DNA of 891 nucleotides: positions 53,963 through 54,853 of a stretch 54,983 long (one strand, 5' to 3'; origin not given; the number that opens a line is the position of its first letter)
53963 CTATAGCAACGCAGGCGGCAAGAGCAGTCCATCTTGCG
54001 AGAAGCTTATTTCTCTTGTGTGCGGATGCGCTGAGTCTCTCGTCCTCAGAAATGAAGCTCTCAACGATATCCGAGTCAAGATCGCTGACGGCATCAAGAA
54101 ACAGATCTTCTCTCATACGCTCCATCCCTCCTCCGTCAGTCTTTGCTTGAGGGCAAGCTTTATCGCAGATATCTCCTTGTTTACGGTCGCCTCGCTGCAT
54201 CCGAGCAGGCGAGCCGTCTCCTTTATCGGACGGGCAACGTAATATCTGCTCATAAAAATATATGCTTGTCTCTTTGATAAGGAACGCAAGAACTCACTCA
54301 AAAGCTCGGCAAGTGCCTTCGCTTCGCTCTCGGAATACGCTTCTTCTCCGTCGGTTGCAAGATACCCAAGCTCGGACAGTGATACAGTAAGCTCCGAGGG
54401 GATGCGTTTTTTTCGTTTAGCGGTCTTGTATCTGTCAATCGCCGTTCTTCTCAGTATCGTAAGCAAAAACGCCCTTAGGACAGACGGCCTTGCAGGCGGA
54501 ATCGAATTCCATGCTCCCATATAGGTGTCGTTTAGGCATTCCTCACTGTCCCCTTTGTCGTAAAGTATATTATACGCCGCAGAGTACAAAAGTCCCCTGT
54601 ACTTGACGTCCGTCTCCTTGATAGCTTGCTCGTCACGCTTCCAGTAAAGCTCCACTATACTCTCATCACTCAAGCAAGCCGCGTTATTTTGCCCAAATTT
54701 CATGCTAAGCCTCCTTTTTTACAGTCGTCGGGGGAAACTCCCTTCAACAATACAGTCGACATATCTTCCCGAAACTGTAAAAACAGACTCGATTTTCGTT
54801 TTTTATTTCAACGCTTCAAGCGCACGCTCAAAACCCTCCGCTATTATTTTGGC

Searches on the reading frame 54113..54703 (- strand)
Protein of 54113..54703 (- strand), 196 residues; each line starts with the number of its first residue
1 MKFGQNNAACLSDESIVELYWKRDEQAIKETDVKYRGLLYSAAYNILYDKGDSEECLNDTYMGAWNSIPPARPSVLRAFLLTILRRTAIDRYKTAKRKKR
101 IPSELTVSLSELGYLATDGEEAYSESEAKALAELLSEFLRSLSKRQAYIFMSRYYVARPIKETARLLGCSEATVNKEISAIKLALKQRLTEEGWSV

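Call 36: search_protein_families(library=pfam, proteins=[window:54113-54703:-], max_evalue=0.01)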
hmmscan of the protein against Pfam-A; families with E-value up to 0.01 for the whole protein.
window:54113-54703:- (196 aa): 5 families
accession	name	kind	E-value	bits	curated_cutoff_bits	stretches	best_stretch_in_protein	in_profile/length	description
PF04542.20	Sigma70_r2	-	2.8e-11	43.5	24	1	34-97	4-70/71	Sigma-70 region 2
PF08281.18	Sigma70_r4_2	-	6e-09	35.9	25.7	1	134-184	3-53/54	Sigma-70, region 4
PF07638.17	Sigma70_ECF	-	3e-06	27.7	21.1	1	78-189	77-183/185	ECF sigma factor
PF04545.22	Sigma70_r4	-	0.00017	21.5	24.1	1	139-175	2-38/50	Sigma-70, region 4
PF13384.12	HTH_23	-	0.0066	16.7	24.6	0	159-179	19-39/50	Homeodomain-like domain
